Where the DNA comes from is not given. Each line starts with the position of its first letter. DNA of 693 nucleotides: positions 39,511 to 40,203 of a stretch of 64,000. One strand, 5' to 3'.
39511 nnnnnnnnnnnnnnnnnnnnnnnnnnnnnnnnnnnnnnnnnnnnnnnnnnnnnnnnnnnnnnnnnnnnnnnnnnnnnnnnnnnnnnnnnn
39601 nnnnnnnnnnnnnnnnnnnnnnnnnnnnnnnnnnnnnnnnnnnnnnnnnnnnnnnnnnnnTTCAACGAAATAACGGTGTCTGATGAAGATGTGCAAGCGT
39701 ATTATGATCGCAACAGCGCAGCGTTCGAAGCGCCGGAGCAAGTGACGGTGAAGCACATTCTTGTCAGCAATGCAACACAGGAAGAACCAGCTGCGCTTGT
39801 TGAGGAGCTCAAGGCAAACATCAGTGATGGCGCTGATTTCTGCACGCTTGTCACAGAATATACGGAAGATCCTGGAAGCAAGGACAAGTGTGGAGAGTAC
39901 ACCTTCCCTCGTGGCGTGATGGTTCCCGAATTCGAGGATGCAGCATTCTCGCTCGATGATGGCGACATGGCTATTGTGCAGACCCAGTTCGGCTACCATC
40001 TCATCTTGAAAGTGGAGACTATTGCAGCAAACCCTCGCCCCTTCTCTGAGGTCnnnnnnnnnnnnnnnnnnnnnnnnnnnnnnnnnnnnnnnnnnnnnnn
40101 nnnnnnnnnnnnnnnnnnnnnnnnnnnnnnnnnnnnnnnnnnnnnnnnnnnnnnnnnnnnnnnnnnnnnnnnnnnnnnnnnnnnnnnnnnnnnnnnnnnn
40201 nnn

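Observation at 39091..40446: Fusion of a SurA-like chaperone/parvulin PPIase with a thioredoxin-like CxxC domain on a membrane anchor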

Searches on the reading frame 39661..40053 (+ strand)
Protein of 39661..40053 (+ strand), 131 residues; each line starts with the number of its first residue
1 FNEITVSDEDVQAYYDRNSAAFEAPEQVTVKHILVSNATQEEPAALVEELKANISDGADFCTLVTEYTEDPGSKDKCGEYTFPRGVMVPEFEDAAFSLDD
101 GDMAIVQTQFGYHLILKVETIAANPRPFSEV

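Call 44: search_solved_structures(query=window:39661-40053:+, max_evalue=0.001, show_alignments=5)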
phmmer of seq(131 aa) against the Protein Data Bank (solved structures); distinct sequences matched with E-value up to 0.001: 62 (the best 60 are shown).
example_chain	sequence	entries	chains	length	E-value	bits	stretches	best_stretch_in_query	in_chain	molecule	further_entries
3rfw_A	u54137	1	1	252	6.6e-18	68.1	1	2-130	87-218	Cell-binding factor 2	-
6vj6_A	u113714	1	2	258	7.2e-17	64.8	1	28-118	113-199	Peptidylprolyl isomerase (PrsA)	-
6xd8_A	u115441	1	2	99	8.3e-13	51.6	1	30-118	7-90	Foldase protein PrsA 1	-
2m08_A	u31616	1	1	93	7.6e-11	45.3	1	27-116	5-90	PpiC-type peptidyl-prolyl cis-trans isomerase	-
5ez1_A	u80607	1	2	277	5.4e-10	42.5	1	3-118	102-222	Putative peptidyl-prolyl cis-trans isomerase HP_0175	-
6bhf_A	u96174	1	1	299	6.8e-10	42.2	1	3-118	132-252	Putative peptidyl-prolyl cis-trans isomerase HP_0175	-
1m5y_A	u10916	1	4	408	2.9e-09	40.2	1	27-120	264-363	Survival protein surA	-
9hg5_F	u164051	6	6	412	2.9e-09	40.2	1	27-120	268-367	Chaperone SurA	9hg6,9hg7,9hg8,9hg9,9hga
8hm4_A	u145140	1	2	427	3.5e-09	39.9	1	39-119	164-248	Peptidylprolyl isomerase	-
8hm3_B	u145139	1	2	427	3.5e-09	39.9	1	39-119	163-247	Peptidylprolyl isomerase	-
8pz1_F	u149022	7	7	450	4.1e-09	39.7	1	27-120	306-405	Chaperone SurA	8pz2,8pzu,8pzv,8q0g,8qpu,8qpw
2m1i_A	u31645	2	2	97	5.6e-09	39.3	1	26-117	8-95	Parvulin-like peptidyl-prolyl isomerase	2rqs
8qpv_F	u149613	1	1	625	1.2e-08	38.2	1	27-120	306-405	Chaperone SurA,Outer membrane protein X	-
6vj4_A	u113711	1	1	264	1.6e-08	37.8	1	27-116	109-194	Peptidylprolyl isomerase PrsA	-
8qp5_P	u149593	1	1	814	2.4e-08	37.2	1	27-120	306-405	Chaperone SurA,Serine protease EspP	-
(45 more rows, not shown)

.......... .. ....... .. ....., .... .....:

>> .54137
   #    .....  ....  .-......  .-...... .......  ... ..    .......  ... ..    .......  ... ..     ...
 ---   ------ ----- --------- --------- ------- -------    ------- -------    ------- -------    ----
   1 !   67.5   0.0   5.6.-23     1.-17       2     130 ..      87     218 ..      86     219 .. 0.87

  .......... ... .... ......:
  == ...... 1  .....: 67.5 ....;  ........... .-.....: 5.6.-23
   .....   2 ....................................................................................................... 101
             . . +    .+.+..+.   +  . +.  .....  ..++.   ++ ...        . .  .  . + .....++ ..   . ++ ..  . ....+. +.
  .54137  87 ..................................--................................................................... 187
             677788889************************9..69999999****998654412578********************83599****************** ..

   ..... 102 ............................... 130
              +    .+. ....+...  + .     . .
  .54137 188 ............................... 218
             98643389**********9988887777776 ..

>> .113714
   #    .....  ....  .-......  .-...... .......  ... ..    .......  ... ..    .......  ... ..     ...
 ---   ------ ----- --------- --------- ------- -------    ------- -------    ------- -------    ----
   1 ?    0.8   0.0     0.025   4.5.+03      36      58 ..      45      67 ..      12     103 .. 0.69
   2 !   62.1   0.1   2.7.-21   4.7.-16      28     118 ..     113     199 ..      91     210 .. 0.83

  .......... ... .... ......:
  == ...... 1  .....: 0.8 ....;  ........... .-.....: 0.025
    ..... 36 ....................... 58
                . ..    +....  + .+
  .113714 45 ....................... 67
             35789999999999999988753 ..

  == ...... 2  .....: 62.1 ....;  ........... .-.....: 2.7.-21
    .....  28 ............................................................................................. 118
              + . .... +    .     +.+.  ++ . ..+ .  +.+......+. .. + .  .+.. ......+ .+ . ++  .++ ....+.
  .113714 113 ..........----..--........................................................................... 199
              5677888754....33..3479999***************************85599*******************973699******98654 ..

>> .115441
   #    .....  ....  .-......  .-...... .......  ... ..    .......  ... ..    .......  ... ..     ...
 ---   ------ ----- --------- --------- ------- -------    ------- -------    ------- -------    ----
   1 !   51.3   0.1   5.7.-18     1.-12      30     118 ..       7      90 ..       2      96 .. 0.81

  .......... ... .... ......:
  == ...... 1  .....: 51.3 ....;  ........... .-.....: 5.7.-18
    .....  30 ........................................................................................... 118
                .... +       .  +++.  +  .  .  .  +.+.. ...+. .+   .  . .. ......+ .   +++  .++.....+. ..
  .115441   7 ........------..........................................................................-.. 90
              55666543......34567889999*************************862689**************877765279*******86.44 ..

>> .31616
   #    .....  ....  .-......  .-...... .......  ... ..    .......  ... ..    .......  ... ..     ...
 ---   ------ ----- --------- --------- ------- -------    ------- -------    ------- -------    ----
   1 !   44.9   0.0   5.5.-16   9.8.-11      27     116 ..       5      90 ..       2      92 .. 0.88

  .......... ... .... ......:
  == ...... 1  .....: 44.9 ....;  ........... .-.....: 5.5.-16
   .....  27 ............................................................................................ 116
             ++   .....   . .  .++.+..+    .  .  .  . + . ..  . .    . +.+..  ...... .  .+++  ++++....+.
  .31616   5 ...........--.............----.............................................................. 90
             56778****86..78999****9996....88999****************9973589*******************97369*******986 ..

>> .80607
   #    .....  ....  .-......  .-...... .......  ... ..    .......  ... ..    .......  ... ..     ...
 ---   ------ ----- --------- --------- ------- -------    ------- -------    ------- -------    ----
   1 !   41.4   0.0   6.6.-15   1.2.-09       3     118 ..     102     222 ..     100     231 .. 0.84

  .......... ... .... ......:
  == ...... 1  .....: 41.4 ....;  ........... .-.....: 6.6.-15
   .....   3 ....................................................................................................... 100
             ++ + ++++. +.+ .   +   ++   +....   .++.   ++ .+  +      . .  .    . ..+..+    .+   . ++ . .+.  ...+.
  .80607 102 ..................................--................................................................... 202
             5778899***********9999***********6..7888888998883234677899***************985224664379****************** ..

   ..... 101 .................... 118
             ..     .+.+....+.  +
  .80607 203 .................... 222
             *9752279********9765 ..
